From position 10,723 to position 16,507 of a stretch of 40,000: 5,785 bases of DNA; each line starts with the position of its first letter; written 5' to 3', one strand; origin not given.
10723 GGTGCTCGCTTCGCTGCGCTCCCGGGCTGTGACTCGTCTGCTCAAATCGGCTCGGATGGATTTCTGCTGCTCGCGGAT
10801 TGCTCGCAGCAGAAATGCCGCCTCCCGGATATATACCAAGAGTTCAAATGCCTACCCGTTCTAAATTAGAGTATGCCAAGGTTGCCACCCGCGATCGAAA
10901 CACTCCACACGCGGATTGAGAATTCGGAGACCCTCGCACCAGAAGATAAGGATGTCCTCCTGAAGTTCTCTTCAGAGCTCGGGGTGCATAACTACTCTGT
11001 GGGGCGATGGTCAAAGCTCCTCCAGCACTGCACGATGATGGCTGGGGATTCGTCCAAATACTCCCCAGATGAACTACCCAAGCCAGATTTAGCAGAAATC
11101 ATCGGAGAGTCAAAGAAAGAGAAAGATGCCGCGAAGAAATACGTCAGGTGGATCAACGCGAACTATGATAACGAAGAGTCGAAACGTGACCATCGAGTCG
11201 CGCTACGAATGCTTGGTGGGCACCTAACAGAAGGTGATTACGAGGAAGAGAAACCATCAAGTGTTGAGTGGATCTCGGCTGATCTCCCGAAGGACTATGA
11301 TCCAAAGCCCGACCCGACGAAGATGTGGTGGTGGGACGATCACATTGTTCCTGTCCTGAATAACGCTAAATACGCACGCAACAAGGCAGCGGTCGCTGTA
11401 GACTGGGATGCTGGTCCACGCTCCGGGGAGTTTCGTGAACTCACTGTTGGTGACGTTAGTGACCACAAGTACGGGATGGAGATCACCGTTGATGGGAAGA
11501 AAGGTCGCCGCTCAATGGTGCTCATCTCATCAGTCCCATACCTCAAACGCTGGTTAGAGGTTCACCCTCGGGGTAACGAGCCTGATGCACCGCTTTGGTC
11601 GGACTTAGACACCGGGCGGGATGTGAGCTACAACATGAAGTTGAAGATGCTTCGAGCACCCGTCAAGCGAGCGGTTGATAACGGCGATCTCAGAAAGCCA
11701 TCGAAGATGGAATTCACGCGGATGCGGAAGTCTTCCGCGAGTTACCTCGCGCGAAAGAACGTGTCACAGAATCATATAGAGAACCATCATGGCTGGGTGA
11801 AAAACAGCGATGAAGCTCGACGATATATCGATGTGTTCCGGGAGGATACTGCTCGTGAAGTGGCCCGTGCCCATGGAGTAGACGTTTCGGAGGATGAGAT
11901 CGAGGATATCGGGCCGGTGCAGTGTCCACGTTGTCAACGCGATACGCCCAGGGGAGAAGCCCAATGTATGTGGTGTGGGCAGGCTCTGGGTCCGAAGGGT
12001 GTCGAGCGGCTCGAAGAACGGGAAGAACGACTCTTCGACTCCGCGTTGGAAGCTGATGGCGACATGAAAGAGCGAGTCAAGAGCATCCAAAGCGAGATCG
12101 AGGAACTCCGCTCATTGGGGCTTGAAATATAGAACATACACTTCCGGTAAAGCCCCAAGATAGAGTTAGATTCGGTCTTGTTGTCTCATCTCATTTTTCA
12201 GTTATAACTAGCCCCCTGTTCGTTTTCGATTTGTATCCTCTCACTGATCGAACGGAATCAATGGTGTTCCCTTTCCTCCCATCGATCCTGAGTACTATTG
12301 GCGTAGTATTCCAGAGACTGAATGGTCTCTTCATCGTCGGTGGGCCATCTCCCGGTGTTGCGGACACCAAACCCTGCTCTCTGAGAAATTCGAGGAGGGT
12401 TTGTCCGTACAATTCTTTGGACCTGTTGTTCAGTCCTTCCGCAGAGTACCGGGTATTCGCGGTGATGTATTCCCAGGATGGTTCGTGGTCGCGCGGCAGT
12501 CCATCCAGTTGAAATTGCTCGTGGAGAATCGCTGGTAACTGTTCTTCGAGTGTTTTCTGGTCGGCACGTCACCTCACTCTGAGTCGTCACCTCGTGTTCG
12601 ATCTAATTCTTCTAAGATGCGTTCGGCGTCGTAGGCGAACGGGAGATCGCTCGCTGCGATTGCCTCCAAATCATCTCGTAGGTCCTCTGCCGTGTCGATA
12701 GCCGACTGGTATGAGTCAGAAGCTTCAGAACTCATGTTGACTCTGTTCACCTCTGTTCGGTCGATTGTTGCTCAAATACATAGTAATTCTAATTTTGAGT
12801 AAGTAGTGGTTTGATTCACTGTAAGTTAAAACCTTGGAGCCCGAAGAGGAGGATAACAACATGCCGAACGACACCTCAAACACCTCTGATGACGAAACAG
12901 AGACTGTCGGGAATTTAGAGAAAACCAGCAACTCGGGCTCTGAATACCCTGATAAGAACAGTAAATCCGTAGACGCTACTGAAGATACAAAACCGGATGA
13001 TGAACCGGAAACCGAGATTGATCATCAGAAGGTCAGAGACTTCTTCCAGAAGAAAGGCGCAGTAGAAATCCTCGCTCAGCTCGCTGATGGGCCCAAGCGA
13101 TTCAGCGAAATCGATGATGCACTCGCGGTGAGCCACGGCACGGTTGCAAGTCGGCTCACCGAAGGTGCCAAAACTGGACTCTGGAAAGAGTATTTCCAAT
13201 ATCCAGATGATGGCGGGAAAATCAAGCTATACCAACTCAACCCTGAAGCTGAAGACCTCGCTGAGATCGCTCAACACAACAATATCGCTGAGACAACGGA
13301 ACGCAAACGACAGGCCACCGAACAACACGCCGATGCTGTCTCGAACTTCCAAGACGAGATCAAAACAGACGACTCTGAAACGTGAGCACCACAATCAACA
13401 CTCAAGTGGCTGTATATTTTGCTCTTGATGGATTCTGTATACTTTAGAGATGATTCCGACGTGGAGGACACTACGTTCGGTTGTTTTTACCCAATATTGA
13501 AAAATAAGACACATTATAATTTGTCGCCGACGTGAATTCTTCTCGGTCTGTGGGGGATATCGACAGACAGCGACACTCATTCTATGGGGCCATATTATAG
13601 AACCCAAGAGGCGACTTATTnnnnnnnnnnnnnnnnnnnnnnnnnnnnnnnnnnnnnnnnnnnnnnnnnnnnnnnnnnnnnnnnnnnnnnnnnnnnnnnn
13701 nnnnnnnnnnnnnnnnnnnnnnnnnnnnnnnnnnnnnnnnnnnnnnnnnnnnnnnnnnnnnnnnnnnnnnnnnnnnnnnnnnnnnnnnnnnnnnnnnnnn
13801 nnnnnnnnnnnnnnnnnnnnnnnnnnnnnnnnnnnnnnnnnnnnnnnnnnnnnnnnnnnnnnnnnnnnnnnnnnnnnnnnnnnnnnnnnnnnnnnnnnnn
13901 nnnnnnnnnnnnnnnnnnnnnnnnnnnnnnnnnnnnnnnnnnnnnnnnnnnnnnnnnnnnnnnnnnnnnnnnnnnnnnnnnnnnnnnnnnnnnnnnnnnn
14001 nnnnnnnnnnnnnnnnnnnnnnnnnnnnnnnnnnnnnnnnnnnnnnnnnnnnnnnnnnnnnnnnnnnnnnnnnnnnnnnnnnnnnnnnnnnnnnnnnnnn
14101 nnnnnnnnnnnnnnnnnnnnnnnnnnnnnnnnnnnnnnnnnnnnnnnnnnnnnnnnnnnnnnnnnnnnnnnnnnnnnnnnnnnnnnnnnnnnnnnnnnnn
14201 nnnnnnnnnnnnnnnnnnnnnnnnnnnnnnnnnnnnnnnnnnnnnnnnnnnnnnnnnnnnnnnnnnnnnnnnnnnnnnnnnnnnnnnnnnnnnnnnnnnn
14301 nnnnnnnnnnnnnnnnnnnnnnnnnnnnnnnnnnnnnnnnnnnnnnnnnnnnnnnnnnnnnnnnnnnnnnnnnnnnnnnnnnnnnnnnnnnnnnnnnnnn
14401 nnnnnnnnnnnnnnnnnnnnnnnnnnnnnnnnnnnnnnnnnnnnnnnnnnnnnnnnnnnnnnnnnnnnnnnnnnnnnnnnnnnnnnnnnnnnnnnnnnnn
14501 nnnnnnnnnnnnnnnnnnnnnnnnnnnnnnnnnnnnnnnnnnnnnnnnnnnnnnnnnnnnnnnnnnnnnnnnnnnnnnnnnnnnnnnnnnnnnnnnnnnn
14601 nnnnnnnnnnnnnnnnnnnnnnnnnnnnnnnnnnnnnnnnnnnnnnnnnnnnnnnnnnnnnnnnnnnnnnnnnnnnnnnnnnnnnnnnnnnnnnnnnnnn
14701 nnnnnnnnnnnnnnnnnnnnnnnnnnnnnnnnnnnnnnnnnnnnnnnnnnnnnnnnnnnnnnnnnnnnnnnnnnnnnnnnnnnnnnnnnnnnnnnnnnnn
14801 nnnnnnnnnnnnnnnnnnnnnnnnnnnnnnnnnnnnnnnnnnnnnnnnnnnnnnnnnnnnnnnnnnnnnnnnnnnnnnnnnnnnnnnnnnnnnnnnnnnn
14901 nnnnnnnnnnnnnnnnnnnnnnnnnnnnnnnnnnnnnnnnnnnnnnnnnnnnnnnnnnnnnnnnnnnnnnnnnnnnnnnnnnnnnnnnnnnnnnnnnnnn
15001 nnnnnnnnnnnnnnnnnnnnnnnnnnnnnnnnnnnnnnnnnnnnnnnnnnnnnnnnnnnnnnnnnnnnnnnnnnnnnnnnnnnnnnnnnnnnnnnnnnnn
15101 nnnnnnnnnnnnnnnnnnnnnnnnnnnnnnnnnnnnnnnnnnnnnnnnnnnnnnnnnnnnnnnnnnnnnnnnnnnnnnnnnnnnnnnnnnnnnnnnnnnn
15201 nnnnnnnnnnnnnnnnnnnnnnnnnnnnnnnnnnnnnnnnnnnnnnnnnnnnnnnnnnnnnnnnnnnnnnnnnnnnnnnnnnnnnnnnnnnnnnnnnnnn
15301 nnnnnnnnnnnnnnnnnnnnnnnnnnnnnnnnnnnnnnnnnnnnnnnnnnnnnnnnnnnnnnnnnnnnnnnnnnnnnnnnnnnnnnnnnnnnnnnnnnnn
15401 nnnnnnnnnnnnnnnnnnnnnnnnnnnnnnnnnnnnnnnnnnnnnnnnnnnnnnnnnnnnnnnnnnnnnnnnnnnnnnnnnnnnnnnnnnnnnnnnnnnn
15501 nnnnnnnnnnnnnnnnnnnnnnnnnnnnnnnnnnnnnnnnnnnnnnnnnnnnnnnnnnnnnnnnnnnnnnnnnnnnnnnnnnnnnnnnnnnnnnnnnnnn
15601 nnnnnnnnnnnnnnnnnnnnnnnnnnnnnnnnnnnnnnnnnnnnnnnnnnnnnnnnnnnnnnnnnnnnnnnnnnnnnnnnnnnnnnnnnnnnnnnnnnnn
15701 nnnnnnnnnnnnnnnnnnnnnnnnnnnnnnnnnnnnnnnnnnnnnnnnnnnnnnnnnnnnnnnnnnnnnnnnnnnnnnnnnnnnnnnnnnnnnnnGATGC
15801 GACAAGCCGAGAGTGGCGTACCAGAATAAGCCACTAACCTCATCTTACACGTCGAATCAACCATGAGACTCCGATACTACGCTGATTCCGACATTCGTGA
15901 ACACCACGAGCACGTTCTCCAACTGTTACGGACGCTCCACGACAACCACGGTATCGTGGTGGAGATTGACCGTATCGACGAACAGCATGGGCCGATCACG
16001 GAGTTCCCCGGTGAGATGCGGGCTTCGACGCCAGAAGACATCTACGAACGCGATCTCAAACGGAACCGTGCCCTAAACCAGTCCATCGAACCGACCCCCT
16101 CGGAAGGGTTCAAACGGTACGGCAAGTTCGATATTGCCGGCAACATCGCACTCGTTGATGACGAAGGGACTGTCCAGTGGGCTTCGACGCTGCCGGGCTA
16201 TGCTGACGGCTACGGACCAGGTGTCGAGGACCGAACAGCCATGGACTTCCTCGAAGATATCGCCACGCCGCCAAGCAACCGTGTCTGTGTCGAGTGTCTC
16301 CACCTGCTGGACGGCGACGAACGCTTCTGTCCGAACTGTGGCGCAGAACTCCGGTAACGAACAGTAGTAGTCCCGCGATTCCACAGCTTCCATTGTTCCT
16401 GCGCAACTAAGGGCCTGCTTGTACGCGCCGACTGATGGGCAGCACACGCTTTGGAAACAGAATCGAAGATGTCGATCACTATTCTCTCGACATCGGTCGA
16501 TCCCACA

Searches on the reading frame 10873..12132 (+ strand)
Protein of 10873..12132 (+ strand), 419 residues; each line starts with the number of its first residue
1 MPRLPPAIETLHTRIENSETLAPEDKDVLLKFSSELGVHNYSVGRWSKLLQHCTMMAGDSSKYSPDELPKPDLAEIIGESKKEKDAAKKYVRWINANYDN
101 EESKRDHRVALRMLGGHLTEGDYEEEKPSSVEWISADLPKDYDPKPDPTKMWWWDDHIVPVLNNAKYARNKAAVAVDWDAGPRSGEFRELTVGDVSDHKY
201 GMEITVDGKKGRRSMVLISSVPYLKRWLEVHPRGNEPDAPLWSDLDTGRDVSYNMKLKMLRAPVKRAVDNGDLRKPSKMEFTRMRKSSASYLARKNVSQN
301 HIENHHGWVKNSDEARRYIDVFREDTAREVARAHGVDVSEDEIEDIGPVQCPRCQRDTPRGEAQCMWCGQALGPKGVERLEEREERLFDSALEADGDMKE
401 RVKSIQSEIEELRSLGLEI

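Call 7: search_protein_families(library=pfam, proteins=[window:10873-12132:+], max_evalue=0.01)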
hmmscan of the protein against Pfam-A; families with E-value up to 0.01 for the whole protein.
window:10873-12132:+ (419 aa): 2 families
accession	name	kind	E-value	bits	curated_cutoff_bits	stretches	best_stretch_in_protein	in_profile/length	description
PF00589.27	Phage_integrase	-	1.7e-08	34.9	27.1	1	163-322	16-169/172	Phage integrase family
PF12773.13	DZR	-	0.0048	17.5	27.3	1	351-372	1-22/45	Double zinc ribbon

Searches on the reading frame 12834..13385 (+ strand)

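Call 7: search_protein_families(library=pfam, proteins=[window:12834-13385:+], max_evalue=0.01)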
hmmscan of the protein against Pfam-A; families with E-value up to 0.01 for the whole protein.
window:12834-13385:+ (183 aa): 2 families
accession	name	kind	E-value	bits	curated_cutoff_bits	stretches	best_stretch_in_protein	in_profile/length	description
PF01638.23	HxlR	-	5.8e-05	23.3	20.8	1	74-147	5-77/91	HxlR-like helix-turn-helix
PF01022.26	HTH_5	-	0.0023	18.2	22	1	75-104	3-32/47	Bacterial regulatory protein, arsR family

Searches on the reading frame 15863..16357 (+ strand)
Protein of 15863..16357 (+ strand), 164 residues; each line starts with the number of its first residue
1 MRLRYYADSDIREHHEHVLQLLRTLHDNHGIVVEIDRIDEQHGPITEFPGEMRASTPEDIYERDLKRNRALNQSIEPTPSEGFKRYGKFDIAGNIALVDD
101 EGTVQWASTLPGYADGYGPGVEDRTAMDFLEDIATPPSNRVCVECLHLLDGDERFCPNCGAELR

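Call 7: search_protein_families(library=pfam, proteins=[window:15863-16357:+], max_evalue=0.01)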
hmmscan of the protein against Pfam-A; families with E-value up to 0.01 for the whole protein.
window:15863-16357:+ (164 aa): 4 families
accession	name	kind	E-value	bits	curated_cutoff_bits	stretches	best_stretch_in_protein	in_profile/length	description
PF13248.11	Zn_ribbon_3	-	0.00023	21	27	1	140-163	3-26/26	zinc-ribbon domain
PF12773.13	DZR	-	0.00047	20.7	27.3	1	139-160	24-45/45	Double zinc ribbon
PF13240.11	Zn_Ribbon_1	-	0.00059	20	25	1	142-163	2-23/23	zinc-ribbon domain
PF17032.10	Zn_ribbon_15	-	0.0053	18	28.9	1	139-160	52-73/73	zinc-ribbon family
